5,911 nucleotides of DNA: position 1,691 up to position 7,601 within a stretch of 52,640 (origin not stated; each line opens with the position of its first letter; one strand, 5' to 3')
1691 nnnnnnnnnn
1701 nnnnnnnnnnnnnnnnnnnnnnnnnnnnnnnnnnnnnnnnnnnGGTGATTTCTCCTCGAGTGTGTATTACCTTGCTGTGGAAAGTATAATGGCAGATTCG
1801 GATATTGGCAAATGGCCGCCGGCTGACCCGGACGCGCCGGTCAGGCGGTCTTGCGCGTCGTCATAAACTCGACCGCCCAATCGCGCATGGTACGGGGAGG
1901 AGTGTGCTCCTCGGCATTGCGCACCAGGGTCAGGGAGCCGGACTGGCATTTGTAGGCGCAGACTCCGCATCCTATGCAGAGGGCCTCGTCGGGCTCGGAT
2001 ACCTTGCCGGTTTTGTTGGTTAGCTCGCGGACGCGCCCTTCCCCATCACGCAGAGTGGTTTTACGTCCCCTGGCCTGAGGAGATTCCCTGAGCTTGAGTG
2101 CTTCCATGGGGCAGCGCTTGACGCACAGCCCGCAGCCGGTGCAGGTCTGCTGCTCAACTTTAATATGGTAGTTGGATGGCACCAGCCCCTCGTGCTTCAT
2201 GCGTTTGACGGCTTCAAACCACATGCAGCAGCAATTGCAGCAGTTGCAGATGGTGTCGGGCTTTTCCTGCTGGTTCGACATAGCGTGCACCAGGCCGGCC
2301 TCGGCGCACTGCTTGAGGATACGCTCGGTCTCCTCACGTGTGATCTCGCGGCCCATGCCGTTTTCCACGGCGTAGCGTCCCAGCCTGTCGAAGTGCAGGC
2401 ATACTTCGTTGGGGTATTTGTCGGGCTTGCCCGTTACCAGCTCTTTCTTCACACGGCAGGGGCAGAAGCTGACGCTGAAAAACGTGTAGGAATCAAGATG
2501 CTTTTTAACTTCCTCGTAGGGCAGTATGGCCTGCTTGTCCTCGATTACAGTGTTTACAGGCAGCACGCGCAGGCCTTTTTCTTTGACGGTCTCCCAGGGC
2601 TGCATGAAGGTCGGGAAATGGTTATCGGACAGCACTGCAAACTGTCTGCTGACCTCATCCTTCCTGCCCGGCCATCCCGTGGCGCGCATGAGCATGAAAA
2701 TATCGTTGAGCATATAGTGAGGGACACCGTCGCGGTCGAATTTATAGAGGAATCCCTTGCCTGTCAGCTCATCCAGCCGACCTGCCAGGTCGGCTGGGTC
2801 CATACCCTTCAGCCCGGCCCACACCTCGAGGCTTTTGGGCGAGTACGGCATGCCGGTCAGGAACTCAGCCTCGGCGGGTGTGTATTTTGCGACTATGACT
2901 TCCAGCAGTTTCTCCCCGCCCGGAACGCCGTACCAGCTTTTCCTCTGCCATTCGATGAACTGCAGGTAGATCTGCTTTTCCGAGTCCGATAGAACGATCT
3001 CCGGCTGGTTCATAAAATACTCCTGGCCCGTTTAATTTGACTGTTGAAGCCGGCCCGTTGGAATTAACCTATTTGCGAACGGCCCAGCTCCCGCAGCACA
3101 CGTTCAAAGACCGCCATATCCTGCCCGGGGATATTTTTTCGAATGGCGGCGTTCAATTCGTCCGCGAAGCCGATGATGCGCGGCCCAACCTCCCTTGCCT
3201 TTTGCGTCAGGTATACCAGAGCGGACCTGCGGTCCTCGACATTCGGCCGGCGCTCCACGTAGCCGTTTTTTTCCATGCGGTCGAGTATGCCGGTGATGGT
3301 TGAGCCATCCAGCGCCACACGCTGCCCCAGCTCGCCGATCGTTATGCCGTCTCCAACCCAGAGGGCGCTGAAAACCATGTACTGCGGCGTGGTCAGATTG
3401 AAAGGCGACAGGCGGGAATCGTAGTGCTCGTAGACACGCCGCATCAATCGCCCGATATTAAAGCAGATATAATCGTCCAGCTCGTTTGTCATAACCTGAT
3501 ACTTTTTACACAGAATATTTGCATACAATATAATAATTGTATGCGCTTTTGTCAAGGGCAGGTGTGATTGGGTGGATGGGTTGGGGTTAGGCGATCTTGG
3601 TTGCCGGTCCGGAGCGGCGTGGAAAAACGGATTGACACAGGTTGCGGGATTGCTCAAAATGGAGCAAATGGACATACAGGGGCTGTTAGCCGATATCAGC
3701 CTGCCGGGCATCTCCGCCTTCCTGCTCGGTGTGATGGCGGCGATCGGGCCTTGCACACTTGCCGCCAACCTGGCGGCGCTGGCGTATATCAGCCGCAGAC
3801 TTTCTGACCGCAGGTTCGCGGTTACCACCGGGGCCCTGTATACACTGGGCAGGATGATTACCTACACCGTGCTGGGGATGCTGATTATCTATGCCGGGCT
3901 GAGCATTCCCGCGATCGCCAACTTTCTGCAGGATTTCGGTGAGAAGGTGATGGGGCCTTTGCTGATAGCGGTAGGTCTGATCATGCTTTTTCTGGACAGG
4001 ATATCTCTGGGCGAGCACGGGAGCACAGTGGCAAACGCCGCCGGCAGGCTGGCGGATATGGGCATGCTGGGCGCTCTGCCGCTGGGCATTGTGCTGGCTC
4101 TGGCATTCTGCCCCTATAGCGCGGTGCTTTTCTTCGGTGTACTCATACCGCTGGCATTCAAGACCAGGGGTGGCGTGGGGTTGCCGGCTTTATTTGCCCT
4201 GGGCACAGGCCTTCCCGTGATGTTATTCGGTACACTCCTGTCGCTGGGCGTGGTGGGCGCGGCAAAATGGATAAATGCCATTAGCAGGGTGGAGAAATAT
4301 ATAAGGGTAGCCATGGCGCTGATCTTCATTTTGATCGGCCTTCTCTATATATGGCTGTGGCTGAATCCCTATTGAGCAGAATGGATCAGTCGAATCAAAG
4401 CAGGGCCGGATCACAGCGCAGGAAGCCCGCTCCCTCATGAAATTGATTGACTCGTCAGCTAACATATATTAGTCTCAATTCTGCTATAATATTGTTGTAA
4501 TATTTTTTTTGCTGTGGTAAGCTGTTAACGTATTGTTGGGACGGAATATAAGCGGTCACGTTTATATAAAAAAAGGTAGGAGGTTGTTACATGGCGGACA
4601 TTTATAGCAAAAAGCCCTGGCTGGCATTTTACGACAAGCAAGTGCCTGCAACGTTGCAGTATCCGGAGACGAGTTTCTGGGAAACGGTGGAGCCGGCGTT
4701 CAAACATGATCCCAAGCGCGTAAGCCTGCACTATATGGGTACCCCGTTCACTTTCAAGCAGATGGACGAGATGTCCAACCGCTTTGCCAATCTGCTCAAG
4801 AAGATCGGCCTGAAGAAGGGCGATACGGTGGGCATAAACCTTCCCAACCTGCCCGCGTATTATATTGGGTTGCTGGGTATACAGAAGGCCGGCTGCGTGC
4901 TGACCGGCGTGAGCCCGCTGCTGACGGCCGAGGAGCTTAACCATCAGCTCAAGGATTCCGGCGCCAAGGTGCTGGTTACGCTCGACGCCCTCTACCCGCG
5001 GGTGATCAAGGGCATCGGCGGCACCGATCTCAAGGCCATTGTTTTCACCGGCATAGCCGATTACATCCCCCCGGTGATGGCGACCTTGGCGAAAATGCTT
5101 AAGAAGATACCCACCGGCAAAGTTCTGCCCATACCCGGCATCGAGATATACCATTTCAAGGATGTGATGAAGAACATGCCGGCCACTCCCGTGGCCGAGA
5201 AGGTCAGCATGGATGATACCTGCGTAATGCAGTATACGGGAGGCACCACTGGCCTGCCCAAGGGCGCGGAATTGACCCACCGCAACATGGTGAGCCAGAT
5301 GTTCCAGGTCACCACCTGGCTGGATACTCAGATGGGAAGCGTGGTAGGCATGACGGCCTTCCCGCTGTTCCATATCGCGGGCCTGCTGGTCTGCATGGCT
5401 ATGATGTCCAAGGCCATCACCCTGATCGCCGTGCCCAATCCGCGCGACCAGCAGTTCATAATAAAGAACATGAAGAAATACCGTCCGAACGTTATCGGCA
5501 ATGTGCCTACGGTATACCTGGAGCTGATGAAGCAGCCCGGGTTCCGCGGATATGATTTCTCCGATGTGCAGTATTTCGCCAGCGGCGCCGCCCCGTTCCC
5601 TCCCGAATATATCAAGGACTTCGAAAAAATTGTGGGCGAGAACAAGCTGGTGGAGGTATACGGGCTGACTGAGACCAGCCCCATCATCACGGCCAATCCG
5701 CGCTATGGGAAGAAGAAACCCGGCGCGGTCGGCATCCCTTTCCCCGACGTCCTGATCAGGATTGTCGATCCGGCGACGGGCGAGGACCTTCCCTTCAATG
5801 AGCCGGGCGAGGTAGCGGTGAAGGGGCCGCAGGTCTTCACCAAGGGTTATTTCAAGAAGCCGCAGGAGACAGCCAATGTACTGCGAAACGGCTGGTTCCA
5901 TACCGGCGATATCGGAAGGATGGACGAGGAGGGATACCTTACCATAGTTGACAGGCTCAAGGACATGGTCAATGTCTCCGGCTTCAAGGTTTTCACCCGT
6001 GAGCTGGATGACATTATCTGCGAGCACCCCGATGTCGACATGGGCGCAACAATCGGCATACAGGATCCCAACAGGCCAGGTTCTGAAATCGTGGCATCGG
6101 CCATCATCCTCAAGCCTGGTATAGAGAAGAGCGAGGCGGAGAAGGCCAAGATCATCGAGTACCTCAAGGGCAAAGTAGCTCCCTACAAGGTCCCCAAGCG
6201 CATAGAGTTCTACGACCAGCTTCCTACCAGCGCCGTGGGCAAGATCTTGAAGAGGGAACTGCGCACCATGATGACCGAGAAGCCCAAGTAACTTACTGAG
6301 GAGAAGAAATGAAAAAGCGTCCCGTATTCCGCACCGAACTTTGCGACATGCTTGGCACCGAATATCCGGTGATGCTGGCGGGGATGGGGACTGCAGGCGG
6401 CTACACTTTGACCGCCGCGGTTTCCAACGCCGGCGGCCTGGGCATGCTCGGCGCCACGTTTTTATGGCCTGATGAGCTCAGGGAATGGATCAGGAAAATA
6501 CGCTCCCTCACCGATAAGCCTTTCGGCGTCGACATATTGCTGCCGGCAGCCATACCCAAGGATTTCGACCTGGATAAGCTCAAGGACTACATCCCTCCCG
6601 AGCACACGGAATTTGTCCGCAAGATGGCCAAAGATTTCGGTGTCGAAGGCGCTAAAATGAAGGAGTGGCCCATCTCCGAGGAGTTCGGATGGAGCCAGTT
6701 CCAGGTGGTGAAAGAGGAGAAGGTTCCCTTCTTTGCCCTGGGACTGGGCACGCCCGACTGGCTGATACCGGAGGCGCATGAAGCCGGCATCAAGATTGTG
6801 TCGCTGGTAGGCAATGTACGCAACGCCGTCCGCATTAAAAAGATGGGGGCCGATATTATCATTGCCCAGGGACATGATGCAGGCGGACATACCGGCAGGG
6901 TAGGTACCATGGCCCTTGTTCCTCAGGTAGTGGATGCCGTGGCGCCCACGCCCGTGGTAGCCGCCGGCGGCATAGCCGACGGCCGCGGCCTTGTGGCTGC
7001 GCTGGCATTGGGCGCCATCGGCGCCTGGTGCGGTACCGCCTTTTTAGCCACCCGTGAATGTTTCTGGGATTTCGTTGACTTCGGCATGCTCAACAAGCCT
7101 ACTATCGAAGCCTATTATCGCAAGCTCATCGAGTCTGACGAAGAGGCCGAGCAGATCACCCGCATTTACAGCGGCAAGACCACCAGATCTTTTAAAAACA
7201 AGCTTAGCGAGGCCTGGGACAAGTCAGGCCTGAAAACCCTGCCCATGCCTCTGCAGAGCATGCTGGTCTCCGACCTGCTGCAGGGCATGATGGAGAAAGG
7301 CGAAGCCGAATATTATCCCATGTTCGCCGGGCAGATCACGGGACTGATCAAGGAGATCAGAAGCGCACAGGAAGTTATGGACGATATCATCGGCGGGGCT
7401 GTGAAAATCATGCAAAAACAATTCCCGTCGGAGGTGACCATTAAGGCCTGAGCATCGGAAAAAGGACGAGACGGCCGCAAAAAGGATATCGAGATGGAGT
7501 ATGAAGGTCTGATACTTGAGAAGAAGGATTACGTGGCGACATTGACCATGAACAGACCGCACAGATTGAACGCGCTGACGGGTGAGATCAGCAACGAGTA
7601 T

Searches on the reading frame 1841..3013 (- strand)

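Call 9: search_protein_families(library=pfam, proteins=[window:1841-3013:-], max_evalue=0.0001)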
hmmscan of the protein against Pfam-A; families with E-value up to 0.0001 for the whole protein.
window:1841-3013:- (390 aa): 9 families
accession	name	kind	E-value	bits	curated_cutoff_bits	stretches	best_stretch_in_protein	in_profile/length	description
PF00037.32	Fer4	-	8e-11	41.7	21.1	1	285-307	2-24/24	4Fe-4S binding domain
PF12838.12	Fer4_7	-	1.3e-09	38.8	27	1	290-359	1-51/52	4Fe-4S dicluster domain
PF14697.11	Fer4_21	-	7.1e-07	29.7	35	0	342-369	4-31/59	4Fe-4S dicluster domain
PF13237.11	Fer4_10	-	9.3e-07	29.1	25.5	1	284-356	2-52/53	4Fe-4S dicluster domain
PF13187.11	Fer4_9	-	1.3e-06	28.7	27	1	291-359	2-50/52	4Fe-4S dicluster domain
PF13534.11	Fer4_17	-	3.5e-06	27.9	22.2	1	291-358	2-58/61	4Fe-4S dicluster domain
PF13484.11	Fer4_16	-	1.5e-05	26.1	30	1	290-357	1-64/66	4Fe-4S double cluster binding domain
PF12837.12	Fer4_6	-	4e-05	23.8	25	0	284-306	2-24/24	4Fe-4S binding domain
PF12797.12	Fer4_2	-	6.8e-05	23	24.5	1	283-302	2-21/22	4Fe-4S binding domain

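Call 74: search_protein_families(library=ncbifam, proteins=[window:1841-3013:-], max_evalue=0.000001)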
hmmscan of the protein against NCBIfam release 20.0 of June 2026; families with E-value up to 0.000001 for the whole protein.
window:1841-3013:- (390 aa): 9 families
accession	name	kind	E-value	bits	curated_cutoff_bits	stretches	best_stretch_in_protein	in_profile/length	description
NF009945.0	PRK13409.1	equivalog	2.6e-09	36.3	469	0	257-324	15-84/592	ribosome biogenesis/translation initiation ATPase RLI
TIGR02936.1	fdxN_nitrog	equivalog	7.1e-09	35.7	80.55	1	281-362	13-88/91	ferredoxin III, nif-specific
TIGR02179.1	PorD_KorD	subfamily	9.2e-08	32.1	60.05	0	255-309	26-75/78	2-oxoacid:acceptor oxidoreductase, delta subunit, pyruvate/2-ketoisovalerate family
NF041836.1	rnfB_Methano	equivalog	2.5e-07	30.4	445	0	232-309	187-265/265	Rnf electron transport complex subunit RnfB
TIGR01971.1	NuoI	subfamily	3.5e-07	29.8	113.05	0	256-310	47-102/121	NADH-quinone oxidoreductase, chain I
NF005505.0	PRK07118.1-4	equivalog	4.4e-07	29.7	378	0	232-309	187-265/265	Fe-S cluster domain-containing protein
NF004542.0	PRK05888.2-3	equivalog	6.6e-07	29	248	0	284-320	78-114/203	NADH-quinone oxidoreductase subunit NuoI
NF005504.0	PRK07118.1-3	equivalog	7e-07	28.9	437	1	256-366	146-241/293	Fe-S cluster domain-containing protein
NF045874.1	Vhu_polyferre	exception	9.3e-07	27.9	600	0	225-311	262-351/381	F420-non-reducing hydrogenase associated-polyferredoxin VhuB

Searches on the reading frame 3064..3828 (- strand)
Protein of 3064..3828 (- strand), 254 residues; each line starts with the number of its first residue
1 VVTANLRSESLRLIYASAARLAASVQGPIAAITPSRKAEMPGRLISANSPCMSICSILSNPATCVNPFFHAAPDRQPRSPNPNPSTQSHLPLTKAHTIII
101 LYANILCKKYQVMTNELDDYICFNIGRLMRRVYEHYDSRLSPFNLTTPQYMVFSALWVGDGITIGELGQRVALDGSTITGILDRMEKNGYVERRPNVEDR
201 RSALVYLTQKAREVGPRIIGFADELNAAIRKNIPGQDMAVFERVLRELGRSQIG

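Call 10: search_protein_families(library=pfam, proteins=[window:3064-3828:-], max_evalue=0.0001)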
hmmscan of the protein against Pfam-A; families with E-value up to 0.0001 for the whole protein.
window:3064-3828:- (254 aa): 4 families
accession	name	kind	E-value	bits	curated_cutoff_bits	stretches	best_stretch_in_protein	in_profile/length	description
PF01047.28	MarR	-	2.4e-14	53.4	24.6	1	145-202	1-58/59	MarR family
PF12802.13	MarR_2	-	7e-12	45.8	27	1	144-202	2-61/61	MarR family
PF22381.2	Staph_reg_Sar_Rot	-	1.6e-08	34.9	27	1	141-214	8-81/85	Transcriptional regulator SarA/Rot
PF13412.12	HTH_24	-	8.5e-05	22.5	21.9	0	160-192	16-48/48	Winged helix-turn-helix DNA-binding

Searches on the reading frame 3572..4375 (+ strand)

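Call 10: search_protein_families(library=pfam, proteins=[window:3572-4375:+], max_evalue=0.0001)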
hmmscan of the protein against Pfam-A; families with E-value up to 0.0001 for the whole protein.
window:3572-4375:+ (267 aa): 2 families
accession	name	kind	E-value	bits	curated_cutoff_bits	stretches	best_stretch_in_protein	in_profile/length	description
PF13386.12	DsbD_2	-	1.3e-17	64.8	24.9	1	49-257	2-198/199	Cytochrome C biogenesis protein transmembrane region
PF02683.22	DsbD_TM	-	2.1e-07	30.9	27.1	1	48-252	7-214/219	Cytochrome C biogenesis protein transmembrane domain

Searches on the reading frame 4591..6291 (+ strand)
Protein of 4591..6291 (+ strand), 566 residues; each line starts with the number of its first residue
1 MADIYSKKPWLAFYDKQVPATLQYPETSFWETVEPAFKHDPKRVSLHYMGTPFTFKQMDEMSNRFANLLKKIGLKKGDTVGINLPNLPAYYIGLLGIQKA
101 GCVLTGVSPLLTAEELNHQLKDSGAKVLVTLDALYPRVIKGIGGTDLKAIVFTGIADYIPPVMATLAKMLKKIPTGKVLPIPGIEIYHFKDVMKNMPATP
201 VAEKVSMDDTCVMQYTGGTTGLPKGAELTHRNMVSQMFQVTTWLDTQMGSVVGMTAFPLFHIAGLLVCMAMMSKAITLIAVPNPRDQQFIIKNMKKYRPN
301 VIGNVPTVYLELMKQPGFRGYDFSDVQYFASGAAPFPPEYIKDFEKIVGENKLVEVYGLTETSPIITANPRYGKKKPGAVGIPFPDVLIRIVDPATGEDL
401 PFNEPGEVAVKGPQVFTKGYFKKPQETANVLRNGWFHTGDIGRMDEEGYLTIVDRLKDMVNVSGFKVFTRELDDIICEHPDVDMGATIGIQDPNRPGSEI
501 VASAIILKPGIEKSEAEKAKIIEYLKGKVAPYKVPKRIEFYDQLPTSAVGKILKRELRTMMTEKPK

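Call 3: search_protein_families(library=pfam, proteins=[window:4591-6291:+], max_evalue=0.01)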
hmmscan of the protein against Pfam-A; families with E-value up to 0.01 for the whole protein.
window:4591-6291:+ (566 aa): 2 families
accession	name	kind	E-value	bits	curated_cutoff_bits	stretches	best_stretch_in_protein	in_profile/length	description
PF00501.34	AMP-binding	-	4.6e-87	292.7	29.9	1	38-420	6-383/384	AMP-binding enzyme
PF13193.12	AMP-binding_C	-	3e-11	44.5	24.5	1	471-551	1-76/76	AMP-binding enzyme C-terminal domain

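Call 4: search_protein_families(library=ncbifam, proteins=[window:4591-6291:+], max_evalue=0.01)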
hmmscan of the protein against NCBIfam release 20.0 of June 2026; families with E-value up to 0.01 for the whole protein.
window:4591-6291:+ (566 aa): 107 families (the best 25 are shown)
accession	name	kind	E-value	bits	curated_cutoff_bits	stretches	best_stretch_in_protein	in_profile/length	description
NF004114.0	PRK05605.1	equivalog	2.2e-134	448.9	766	1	4-564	11-572/575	long-chain-fatty-acid--CoA ligase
NF005220.0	PRK06710.1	equivalog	4e-128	428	1116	1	7-557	4-549/563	long-chain-fatty-acid--CoA ligase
NF005463.0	PRK07059.1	subfamily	6.6e-122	407.7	869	1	7-559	2-554/557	long-chain-fatty-acid--CoA ligase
NF006181.0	PRK08314.1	subfamily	2.4e-119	399.1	705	1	6-560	3-553/563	long-chain-fatty-acid--CoA ligase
NF006523.0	PRK08974.1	equivalog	3.7e-118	395.1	884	1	7-562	2-554/561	long-chain-fatty-acid--CoA ligase FadD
NF004837.0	PRK06187.1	subfamily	7.5e-118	394.1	476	1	26-564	7-525/531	long-chain-fatty-acid--CoA ligase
NF004229.0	PRK05677.1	subfamily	2.4e-117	392.7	879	1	42-563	39-557/563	long-chain-fatty-acid--CoA ligase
NF006442.0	PRK08751.1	equivalog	8.9e-108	361.1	1023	1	7-559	4-556/560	long-chain fatty acid--CoA ligase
NF009139.0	PRK12492.1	equivalog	1.9e-104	350.1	1018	1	28-559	25-560/562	long-chain-fatty-acid--CoA ligase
NF004822.0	PRK06178.1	equivalog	1.1e-101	341.2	782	1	11-562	19-568/571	acyl-CoA synthetase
NF006182.0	PRK08316.1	subfamily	3.1e-97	326.2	663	1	36-563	20-519/523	fatty acyl-CoA synthetase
NF005714.0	PRK07529.1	subfamily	2.1e-91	307.2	632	1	52-562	63-577/640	acyl-CoA synthetase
NF005702.0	PRK07514.1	subfamily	1.2e-86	291.1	558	2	189-561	138-500/506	malonyl-CoA synthase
TIGR03205.1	pimA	equivalog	2e-82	277.4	705.6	1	38-558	32-541/541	dicarboxylate--CoA ligase PimA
NF005307.0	PRK06839.1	equivalog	2.7e-78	263.8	748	1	34-562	9-494/496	o-succinylbenzoate--CoA ligase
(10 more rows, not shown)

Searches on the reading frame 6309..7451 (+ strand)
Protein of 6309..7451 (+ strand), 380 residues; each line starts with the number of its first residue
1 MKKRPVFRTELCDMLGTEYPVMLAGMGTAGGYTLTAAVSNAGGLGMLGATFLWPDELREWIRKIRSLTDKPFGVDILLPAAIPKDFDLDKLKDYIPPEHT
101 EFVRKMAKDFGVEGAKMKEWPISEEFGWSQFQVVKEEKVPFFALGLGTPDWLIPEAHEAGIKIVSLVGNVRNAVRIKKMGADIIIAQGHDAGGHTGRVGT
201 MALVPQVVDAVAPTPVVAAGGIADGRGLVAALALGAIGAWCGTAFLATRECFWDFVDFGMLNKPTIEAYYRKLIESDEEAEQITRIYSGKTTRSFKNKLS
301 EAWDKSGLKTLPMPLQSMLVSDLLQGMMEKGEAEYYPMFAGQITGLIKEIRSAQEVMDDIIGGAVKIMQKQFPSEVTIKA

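Call 3: search_protein_families(library=pfam, proteins=[window:6309-7451:+], max_evalue=0.01)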
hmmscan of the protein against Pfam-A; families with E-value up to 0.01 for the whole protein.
window:6309-7451:+ (380 aa): 3 families
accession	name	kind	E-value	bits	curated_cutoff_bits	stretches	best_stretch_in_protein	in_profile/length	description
PF03060.21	NMO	-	5e-65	220.5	28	1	9-361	2-329/331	Nitronate monooxygenase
PF01070.24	FMN_dh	-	7.1e-06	25.7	24.9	1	169-246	228-306/350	FMN-dependent dehydrogenase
PF00478.31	IMPDH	-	0.00052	19.6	25.6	0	213-251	207-245/345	IMP dehydrogenase / GMP reductase domain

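Call 4: search_protein_families(library=ncbifam, proteins=[window:6309-7451:+], max_evalue=0.01)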
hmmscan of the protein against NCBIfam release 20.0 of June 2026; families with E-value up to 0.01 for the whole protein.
window:6309-7451:+ (380 aa): 5 families
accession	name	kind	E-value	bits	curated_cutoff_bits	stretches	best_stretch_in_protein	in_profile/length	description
TIGR03151.1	enACPred_II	equivalog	1.9e-70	237.6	453.1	2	130-370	79-306/307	enoyl-[acyl-carrier-protein] reductase FabK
TIGR01302.1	IMP_dehydrog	equivalog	0.00056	18.9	481.5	0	8-64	24-79/450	IMP dehydrogenase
NF008398.0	PRK11197.1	subfamily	0.0013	17.5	376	1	170-246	256-333/381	L-lactate dehydrogenase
TIGR03966.1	actino_HemFlav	equivalog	0.0028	16.5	470.85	1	164-246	252-335/385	pre-mycofactocin synthase MftD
NF033901.1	L_lactate_LldD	exception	0.0046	16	550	1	169-246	258-333/377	FMN-dependent L-lactate dehydrogenase LldD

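Call 64: search_solved_structures(query=window:6309-7448:+, max_evalue=1e-10, show_alignments=0)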
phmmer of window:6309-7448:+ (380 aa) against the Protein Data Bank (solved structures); distinct sequences matched with E-value up to 1e-10: 17.
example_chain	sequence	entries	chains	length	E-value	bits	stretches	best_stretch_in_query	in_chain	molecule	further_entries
3bo9_A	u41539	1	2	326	6.8e-47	163.5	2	132-362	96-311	Putative nitroalkan dioxygenase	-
5gvh_A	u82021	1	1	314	6.9e-47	163.5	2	132-362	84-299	Enoyl-[acyl-carrier-protein] reductase [FMN]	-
5gvj_A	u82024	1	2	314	1.2e-46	162.7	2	132-362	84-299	Enoyl-[acyl-carrier-protein] reductase [FMN]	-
7l00_A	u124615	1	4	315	1.9e-44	155.4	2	133-368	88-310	Enoyl-Acyl Carrier Protein Reductase FabK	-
9pl0_A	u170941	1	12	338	1.4e-42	149.3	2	130-361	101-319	Enoyl-[acyl-carrier-protein] reductase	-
2z6i_A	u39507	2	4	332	6.4e-41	143.8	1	133-371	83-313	Trans-2-enoyl-ACP reductase II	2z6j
4iql_A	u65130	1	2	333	4.1e-39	137.9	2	132-364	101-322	Enoyl-(Acyl-carrier-protein) reductase II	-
2gjl_A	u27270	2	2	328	2.1e-31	112.5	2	149-368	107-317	hypothetical protein PA1024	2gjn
6e2a_A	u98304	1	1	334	2.4e-31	112.4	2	149-368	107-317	Nitronate monooxygenase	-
5lsm_A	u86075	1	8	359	2.8e-28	102.2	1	11-350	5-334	FMN-dependent nitronate monooxygenase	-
4qis_A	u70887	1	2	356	1.3e-27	100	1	13-354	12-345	Nitronate monooxygenase family protein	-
4q4k_A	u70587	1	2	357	1.4e-27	100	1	13-354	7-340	Nitronate Monooxygenase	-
4qit_A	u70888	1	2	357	2.1e-26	96.1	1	13-354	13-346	Nitronate monooxygenase family protein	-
4qiu_A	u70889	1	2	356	3.4e-26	95.4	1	13-354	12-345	Nitronate monooxygenase family protein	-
3bw4_A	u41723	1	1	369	1.6e-22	83.3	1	21-352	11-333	2-nitropropane dioxygenase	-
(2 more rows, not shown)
